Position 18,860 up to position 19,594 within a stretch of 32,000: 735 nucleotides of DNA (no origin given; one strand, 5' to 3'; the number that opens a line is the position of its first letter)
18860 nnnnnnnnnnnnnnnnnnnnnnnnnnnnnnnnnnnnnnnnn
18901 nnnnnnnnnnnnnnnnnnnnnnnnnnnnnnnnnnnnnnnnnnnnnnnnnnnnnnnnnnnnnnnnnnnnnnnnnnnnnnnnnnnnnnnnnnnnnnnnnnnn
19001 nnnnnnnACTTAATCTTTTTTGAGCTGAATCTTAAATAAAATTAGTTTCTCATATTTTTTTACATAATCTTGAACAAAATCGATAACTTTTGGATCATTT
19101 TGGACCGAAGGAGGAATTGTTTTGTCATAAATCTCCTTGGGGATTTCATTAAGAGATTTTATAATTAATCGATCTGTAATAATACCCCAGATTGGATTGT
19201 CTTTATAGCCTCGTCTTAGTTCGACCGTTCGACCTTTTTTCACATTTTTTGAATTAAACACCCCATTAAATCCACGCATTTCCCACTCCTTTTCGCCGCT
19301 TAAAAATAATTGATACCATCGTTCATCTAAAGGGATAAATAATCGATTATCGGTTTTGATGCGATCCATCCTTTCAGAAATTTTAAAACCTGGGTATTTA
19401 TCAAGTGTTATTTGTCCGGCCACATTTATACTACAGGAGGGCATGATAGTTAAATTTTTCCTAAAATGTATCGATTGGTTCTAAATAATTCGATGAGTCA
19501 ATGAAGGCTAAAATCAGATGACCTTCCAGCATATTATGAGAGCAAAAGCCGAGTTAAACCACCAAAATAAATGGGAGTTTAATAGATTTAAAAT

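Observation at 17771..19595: AT-rich two-gene island: GNAT + REase-like + ASCH fusion protein with a free ASCH partner (candidate novel defence or modification-sensing module)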

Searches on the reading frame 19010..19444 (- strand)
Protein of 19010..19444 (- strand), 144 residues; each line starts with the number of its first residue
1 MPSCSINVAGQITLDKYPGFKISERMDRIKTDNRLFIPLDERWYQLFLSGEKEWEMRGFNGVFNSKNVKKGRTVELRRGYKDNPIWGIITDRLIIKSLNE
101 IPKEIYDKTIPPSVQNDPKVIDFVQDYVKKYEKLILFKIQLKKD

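Call 4: search_protein_families(library=pfam, proteins=[window:19010-19444:-], max_evalue=1)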
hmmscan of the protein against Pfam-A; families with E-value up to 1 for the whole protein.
window:19010-19444:- (144 aa): 1 family
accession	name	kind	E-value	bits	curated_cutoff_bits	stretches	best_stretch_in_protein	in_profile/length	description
PF07868.16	DUF1655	-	0.17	12.4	20.1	1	24-47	10-33/55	Protein of unknown function (DUF1655)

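Call 5: search_protein_families(library=padloc, proteins=[window:19010-19444:-], max_evalue=1)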
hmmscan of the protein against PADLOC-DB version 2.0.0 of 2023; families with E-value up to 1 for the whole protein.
window:19010-19444:- (144 aa): 0 families

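Call 6: search_protein_families(library=ncbifam, proteins=[window:19010-19444:-], max_evalue=1)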
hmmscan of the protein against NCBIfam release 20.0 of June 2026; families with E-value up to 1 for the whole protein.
window:19010-19444:- (144 aa): 0 families

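Call 9: search_solved_structures(query=window:19010-19444:-, max_evalue=10, show_alignments=2)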
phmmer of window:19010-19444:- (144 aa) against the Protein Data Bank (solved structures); distinct sequences matched with E-value up to 10: 4.
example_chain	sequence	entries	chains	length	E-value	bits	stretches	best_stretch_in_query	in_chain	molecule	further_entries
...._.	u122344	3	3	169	0.07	16.1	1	4-128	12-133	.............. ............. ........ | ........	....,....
1eke_A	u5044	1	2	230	0.79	12.7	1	103-134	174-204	RIBONUCLEASE HII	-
9ftw_A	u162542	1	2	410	1.4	11.9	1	28-74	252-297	Uridylate-specific endoribonuclease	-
1nml_A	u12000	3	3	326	1.7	11.7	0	95-124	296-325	di-haem cytochrome c peroxidase | Cytochrome c peroxidase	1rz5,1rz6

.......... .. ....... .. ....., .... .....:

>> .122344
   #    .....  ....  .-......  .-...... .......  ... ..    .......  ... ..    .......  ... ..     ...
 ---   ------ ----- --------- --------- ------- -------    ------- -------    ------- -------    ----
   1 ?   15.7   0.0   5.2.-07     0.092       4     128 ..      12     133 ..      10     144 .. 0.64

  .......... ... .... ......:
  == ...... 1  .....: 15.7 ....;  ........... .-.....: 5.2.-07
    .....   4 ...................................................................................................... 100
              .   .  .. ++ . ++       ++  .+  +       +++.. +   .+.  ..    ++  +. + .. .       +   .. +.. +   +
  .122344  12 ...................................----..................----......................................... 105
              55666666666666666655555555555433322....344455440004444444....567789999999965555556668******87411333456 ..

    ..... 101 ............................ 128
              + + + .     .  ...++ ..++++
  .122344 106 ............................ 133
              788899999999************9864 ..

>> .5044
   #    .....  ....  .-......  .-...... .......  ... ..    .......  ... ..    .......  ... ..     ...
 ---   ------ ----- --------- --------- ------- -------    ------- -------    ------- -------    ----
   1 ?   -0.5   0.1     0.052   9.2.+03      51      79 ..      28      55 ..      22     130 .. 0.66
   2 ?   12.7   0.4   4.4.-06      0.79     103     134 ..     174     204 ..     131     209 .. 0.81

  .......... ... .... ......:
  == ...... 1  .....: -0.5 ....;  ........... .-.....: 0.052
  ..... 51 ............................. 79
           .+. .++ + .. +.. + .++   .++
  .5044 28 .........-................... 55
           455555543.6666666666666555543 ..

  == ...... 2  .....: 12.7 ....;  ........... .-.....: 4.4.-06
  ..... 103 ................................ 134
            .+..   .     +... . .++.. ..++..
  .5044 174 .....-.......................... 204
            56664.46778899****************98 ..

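Call 10: find_homologous_proteins(query=window:19010-19444:-)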
Query window:19010-19444:- (144 aa): 41 proteins with E <= 0.001 among 47 candidates.
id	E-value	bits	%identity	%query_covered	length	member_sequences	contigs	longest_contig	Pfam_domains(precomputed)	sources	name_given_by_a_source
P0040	1.8e-91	321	100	100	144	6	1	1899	-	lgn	-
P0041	4.7e-74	265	81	100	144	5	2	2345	-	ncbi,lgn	-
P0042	1.4e-72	260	82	95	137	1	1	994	-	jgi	jgi:hypothetical protein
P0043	5.9e-70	252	78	95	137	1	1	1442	-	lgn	-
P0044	6.8e-70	251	79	94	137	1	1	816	-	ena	-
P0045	9.3e-70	251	78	94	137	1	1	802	-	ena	-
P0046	1.7e-69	250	79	94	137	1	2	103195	-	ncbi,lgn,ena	-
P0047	5.4e-69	249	80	95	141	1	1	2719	-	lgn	-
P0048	6.1e-69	248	78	94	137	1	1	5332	-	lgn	-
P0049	4.5e-68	246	80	95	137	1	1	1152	-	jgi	jgi:hypothetical protein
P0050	2.1e-63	230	69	99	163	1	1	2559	-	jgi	-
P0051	9.2e-63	228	73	97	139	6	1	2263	-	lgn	-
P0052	1.3e-62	228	75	95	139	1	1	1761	-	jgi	jgi:hypothetical protein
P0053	1.2e-59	218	68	94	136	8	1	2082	-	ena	-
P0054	1.4e-50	189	100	62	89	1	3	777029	-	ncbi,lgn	-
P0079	3.5e-22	97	44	77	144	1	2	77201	-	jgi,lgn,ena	jgi:hypothetical protein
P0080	4.6e-17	80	38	78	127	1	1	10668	-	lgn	-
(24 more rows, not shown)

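Call 16: search_protein_families(library=pfam, alignment_id=A2, max_evalue=1)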
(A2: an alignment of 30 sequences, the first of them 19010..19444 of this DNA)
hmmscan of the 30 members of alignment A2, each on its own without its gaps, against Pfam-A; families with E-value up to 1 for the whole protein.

A. member 1, window:19010-19444:- (144 aa): 1 family
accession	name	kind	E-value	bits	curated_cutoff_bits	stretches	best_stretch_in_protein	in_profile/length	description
PF07868.16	DUF1655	-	0.17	12.4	20.1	1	24-47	10-33/55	Protein of unknown function (DUF1655)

B. families by the number of members that match (of 30 scanned): 6 families
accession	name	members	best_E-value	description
PF14960.11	ATP_synth_reg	3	0.2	ATP synthase regulation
PF20548.3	DUF6762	2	0.027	Family of unknown function (DUF6762)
PF14876.11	RSF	1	0.075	Respiratory growth transcriptional regulator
PF18077.6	DUF5595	1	0.1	Domain of unknown function (DUF5595)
PF16468.10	DUF5049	1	0.15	Domain of unknown function (DUF5049)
PF07868.16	DUF1655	1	0.17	Protein of unknown function (DUF1655)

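Call 23: predict_structure(alignment_id=A2)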
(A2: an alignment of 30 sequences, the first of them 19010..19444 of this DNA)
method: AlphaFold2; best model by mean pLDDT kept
length: 144 residues; sequences in the alignment: 30
mean_pLDDT: 83.1   pTM: 0.72
mean pLDDT of the five models: 83.1, 80.6, 79.4, 77.4, 75.0
residues with pLDDT >= 90: 96; 70-90: 18; 50-70: 14; < 50: 16
segments of 3 or more residues with pLDDT < 50: 1-7, 20-25
pLDDT, mean of each block of 10 residues (from residue 1): 42 52 54 87 93 96 94 88 88 94 96 94 92 96 76
secondary structure, 60 per line:
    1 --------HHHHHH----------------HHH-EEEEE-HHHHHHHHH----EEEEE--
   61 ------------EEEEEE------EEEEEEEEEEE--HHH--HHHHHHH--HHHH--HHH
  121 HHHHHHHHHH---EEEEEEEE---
elements in order: H9-14 E35-39 H41-49 E54-58 E73-78 E85-95 H103-109 H112-115 H118-130 E134-141

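Call 27: fold_search(model_id=the predicted structure, library=pdb)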
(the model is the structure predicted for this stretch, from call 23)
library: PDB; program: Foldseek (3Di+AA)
matches with E <= 10: 407; with E <= 0.001: 11
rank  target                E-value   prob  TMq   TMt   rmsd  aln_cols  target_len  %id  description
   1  2z0t_A                1.8e-05  1.00  0.57  0.72   3.5       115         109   19  Crystal structure of hypothetical protein PH0355 (released 2007-11-13)
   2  2z0t_B                4.7e-05  1.00  0.56  0.72   3.6       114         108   19  Crystal structure of hypothetical protein PH0355 (released 2007-11-13)
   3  9kyf_B                2.8e-04  1.00  0.55  0.75   3.1       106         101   12  Crystal structure of E.coli ac4C amidohydrolase YqfB (released 2025-08-20)
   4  9kyf_A                3.2e-04  1.00  0.53  0.72   3.2       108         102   12  Crystal structure of E.coli ac4C amidohydrolase YqfB (released 2025-08-20)
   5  5y6b_A                3.9e-04  1.00  0.55  0.55   2.9       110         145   13  Crystal structure of ZmASCH Y47F mutant protein from Zymomonas mobilis (released 2018-07-18)
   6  9kyh_B                4.2e-04  1.00  0.52  0.70   3.3       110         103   12  Crystal structure of E.coli ac4C amidohydrolase YqfB in complex with ac4C (released 2025-08-20)
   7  5y6b_B                5.4e-04  1.00  0.52  0.53   3.5       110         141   13  Crystal structure of ZmASCH Y47F mutant protein from Zymomonas mobilis (released 2018-07-18)
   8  5gus_B                5.8e-04  1.00  0.52  0.52   4.2       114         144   13  Crystal structure of ASCH domain from Zymomonas mobilis (released 2017-08-30)
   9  5y6c_A                6.1e-04  1.00  0.52  0.53   4.2       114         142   13  Crystal structure of ZmASCH S128A mutant protein from Zymomonas mobilis (released 2018-07-18)
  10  5y6b_D                7.0e-04  1.00  0.54  0.56   2.9       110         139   13  Crystal structure of ZmASCH Y47F mutant protein from Zymomonas mobilis (released 2018-07-18)
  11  1s04_MODEL_1_A        7.0e-04  1.00  0.53  0.66   3.9       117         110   17  Solution NMR Structure of Protein PF0455 from Pyrococcus furiosus. Northeast Structural Genomics Consortium Ta (released 2005-01-04)
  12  2kku_MODEL_1_A        1.1e-03  1.00  0.50  0.52   4.6       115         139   13  Solution structure of protein af2351 from Archaeoglobus fulgidus. Northeast Structural Genomics Consortium tar (released 2009-07-14)
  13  5gus_A                1.2e-03  1.00  0.54  0.54   4.4       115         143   12  Crystal structure of ASCH domain from Zymomonas mobilis (released 2017-08-30)
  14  1xne_MODEL_1_A        1.6e-03  1.00  0.54  0.66   4.4       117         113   17  Solution Structure of Pyrococcus furiosus Protein PF0470: The Northeast Structural Genomics Consortium Target  (released 2004-12-14)
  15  5guq_C                1.7e-03  1.00  0.55  0.53   2.9       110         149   13  Crystal structure of ASCH from Zymomonas mobilis (released 2017-08-30)
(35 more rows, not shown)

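Call 34: search_solved_structures(query=A2, max_evalue=10, show_alignments=2)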
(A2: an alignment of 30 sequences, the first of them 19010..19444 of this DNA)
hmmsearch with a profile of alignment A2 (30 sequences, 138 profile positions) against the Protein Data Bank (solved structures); distinct sequences matched with E-value up to 10: 0.

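Call 55: find_encoding_contigs(protein=P0079, flank=6000, max_places=2)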
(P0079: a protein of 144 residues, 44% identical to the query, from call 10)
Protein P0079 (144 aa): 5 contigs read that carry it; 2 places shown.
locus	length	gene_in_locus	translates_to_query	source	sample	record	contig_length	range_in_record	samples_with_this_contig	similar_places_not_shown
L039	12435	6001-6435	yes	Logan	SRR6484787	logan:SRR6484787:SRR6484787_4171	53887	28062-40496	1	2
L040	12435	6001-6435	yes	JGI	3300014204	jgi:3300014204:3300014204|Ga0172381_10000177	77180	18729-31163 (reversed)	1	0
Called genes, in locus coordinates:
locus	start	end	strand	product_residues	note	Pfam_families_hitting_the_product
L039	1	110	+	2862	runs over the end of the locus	PF13852:DUF4197 (faint), PF08308:PEGA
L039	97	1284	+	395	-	PF00565:SNase (weak)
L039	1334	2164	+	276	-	-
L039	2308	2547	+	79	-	-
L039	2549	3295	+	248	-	-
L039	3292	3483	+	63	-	-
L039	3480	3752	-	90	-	-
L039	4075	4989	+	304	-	-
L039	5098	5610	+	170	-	PF13392:HNH_3 (weak), PF00847:AP2 (weak)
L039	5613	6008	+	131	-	PF00383:dCMP_cyt_deam_1, PF14437:MafB19-deam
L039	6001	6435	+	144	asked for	-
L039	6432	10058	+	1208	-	PF03104:DNA_pol_B_exo1, PF00136:DNA_pol_B, PF14890:Intein_splicing (weak), PF00136:DNA_pol_B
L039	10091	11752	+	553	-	-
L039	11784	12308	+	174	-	-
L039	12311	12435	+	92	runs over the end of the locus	-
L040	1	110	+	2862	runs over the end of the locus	PF13852:DUF4197 (faint), PF08308:PEGA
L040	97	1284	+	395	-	PF00565:SNase (weak)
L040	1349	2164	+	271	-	-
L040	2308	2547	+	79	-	-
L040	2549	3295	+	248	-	-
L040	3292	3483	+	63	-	-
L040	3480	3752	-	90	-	-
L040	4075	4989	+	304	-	-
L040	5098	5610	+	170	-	PF13392:HNH_3 (weak), PF00847:AP2 (weak)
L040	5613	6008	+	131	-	PF00383:dCMP_cyt_deam_1, PF14437:MafB19-deam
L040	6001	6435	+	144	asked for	-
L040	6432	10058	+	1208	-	PF03104:DNA_pol_B_exo1, PF00136:DNA_pol_B, PF14890:Intein_splicing (weak), PF00136:DNA_pol_B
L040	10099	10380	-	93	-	-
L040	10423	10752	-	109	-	-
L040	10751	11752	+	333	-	-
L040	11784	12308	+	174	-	-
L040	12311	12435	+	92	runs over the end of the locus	-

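Call 56: find_encoding_contigs(protein=P0080, flank=6000, max_places=2)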
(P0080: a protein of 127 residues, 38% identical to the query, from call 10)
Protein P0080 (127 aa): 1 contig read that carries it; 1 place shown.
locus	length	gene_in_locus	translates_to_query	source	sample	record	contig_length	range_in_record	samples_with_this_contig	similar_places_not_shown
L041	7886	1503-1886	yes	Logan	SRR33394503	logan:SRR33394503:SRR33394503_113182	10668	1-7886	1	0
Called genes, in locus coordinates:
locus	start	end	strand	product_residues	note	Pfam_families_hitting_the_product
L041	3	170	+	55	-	?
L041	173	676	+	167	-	-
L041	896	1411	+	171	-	-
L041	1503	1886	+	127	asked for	-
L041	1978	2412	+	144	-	-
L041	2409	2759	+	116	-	-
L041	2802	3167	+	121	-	-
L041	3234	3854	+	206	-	-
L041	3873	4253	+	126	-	-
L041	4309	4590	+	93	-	-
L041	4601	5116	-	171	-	-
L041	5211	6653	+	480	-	PF09414:RNA_ligase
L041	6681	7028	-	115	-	-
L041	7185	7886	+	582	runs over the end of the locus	PF16927:HisKA_7TM, PF00512:HisKA, PF02518:HATPase_c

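Call 71: search_protein_families(library=phrogs, proteins=[L039:97-1284:+, L039:1334-2164:+, L039:2549-3295:+, L039:4075-4989:+, L039:5098-5610:+, L039:5613-6008:+, L039:6001-6435:+, L039:10091-11752:+, L039:11784-12308:+, window:19010-19444:-], max_evalue=0.001)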
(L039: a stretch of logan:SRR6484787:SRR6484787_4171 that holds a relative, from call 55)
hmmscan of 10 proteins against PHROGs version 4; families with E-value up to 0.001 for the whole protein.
L039:97-1284:+ (395 aa): 2 families
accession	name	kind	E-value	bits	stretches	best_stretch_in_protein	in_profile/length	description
phrog_452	-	DNA, RNA and nucleotide metabolism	1.1e-10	42.6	1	160-277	59-182/201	endonuclease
phrog_8809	-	unknown function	6.6e-07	27.7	1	155-277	1084-1209/2317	-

L039:1334-2164:+ (276 aa): 0 families

L039:2549-3295:+ (248 aa): 0 families

L039:4075-4989:+ (304 aa): 2 families
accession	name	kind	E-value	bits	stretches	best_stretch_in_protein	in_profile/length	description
phrog_160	-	DNA, RNA and nucleotide metabolism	6.2e-07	29.6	1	91-246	124-279/335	thymidylate synthase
phrog_5131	-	DNA, RNA and nucleotide metabolism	5.8e-05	23.5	1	102-259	102-257/357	thymidylate synthase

L039:5098-5610:+ (170 aa): 19 families
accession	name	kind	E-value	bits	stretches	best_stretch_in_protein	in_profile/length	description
phrog_99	-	DNA, RNA and nucleotide metabolism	4e-36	126.5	1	45-167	150-268/383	HNH endonuclease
phrog_4578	-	DNA, RNA and nucleotide metabolism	8.7e-26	91.3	1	56-165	14-121/130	HNH endonuclease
phrog_374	-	DNA, RNA and nucleotide metabolism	7.8e-16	59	1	16-168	303-416/617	HNH endonuclease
phrog_3593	-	DNA, RNA and nucleotide metabolism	1.1e-15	58.9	1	54-155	93-193/210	HNH endonuclease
phrog_959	-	DNA, RNA and nucleotide metabolism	4.3e-11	43.7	1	36-113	41-117/138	HNH endonuclease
phrog_59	-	DNA, RNA and nucleotide metabolism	1.3e-09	38.9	1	45-119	181-246/423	HNH endonuclease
phrog_10730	-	DNA, RNA and nucleotide metabolism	5.4e-09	37.1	1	46-125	87-163/234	HNH endonuclease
phrog_953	-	DNA, RNA and nucleotide metabolism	6.1e-09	36.7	1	100-149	303-352/420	HNH endonuclease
phrog_13470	-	DNA, RNA and nucleotide metabolism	7.9e-08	33.6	1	83-160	71-144/152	HNH endonuclease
phrog_36769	-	unknown function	9.6e-08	32.7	1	45-168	232-358/367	-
phrog_1492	-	DNA, RNA and nucleotide metabolism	9.9e-08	32.5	1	33-111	92-168/414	HNH endonuclease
phrog_15471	-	DNA, RNA and nucleotide metabolism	1.5e-07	32.5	1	36-108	15-81/183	HNH endonuclease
phrog_14913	-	DNA, RNA and nucleotide metabolism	2.3e-07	32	1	47-104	33-90/149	HNH endonuclease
phrog_20891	-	DNA, RNA and nucleotide metabolism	6.2e-06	27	1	53-96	153-196/219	HNH endonuclease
phrog_21964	-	DNA, RNA and nucleotide metabolism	7e-06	26.8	1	49-122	159-226/244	HNH endonuclease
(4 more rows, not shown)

L039:5613-6008:+ (131 aa): 7 families
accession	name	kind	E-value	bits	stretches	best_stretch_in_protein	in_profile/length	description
phrog_174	-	DNA, RNA and nucleotide metabolism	5.6e-46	158.9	1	8-130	111-227/384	dCMP deaminase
phrog_2369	-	DNA, RNA and nucleotide metabolism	1.6e-29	104.4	1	9-130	1-127/195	dCMP deaminase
phrog_18355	-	DNA, RNA and nucleotide metabolism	9.2e-12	45.9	1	79-129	2-50/52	deoxycytidinylate deaminase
phrog_20806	-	DNA, RNA and nucleotide metabolism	3.1e-11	44.4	1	72-126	9-61/97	deoxycytidinylate deaminase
phrog_8118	-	unknown function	9.7e-10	38.7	1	77-130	475-529/577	-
phrog_9198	-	unknown function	2e-09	37.7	1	75-130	381-437/531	-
phrog_20648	-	DNA, RNA and nucleotide metabolism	3.7e-06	27.4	1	28-130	21-121/311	dCMP deaminase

L039:6001-6435:+ (144 aa): 0 families

L039:10091-11752:+ (553 aa): 0 families

L039:11784-12308:+ (174 aa): 0 families

window:19010-19444:- (144 aa): 0 families

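Call 79: find_related_loci(query=A2, collection=viral_contigs, flank=8000)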
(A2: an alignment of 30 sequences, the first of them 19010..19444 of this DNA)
Query A2 (144 aa) in viral_contigs; peptide patterns used: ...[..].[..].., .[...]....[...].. (x = any residue, [..] = any of these).
34 stretches matched a pattern; 8 encode a relative of the query (tblastn E <= 1e-3); 8 distinct loci.
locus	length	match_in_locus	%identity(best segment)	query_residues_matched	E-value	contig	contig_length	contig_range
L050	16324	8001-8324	46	34-139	6e-29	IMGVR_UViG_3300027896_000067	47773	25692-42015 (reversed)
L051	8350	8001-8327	40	32-141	5e-24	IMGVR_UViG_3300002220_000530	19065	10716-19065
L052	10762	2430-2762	38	31-141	1e-23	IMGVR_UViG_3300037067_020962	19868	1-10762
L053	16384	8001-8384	38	16-144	1e-23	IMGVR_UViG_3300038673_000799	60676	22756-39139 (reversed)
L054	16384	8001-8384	38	16-144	1e-23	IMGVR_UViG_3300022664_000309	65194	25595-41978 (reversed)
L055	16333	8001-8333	41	33-144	1e-23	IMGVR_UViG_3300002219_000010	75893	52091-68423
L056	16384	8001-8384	38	16-144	2e-23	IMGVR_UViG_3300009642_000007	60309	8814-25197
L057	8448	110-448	36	29-141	6e-15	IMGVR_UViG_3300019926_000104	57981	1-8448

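Call 84: fold_search(model_id=the predicted structure, library=viral)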
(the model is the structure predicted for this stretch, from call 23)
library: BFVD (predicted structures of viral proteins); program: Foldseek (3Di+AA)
matches with E <= 10: 453; with E <= 0.001: 14
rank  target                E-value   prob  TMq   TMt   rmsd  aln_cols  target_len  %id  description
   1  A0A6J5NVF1            5.7e-08  1.00  0.57  0.55  15.2       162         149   19  Uncharacterized protein [uncultured Caudovirales phage]
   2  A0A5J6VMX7            1.7e-06  1.00  0.51  0.43   5.7       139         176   17  Uncharacterized protein [Megaviridae environmental sample]
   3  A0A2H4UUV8            5.5e-06  1.00  0.61  0.15   4.5       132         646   17  Putative poly(A) polymerase catalytic subunit [Bodo saltans virus]
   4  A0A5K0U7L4            8.2e-06  1.00  0.59  0.32   3.3       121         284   20  ASCH domain-containing protein [Yasminevirus sp. GU-2018]
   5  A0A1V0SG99            9.9e-06  1.00  0.60  0.62  15.6       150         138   19  ASCH domain protein [Hokovirus HKV1]
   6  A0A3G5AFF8            2.0e-05  1.00  0.62  0.74   3.2       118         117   17  ProFAR isomerase-like protein [Solivirus sp.]
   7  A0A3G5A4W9            5.6e-05  1.00  0.57  0.59   3.6       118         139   15  Uncharacterized protein [Harvfovirus sp.]
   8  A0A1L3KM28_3          1.5e-04  1.00  0.60  0.09   3.8       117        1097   14  (no name in the UniProt tables at hand)
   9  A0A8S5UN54            2.8e-04  1.00  0.44  0.38  10.5       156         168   17  Restriction alleviation protein [Myoviridae sp. ctwVB15]
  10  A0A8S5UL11            3.2e-04  1.00  0.46  0.27   9.5       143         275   12  DUF6378 domain-containing protein [Siphoviridae sp. ctICF6]
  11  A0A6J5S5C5            5.1e-04  1.00  0.53  0.63   3.9       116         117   12  Uncharacterized protein [uncultured Caudovirales phage]
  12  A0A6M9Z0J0            5.1e-04  1.00  0.52  0.66   4.2       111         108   13  (no name in the UniProt tables at hand)
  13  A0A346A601            5.1e-04  1.00  0.41  0.22  11.6       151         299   13  (no name in the UniProt tables at hand)
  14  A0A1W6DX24            7.9e-04  1.00  0.44  0.38   6.4       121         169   13  DUF3850 domain-containing protein [Sphingobium phage Lacusarx]
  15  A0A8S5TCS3            1.0e-03  1.00  0.41  0.37   6.3       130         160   19  Uncharacterized protein [Myoviridae sp. ctiX384]
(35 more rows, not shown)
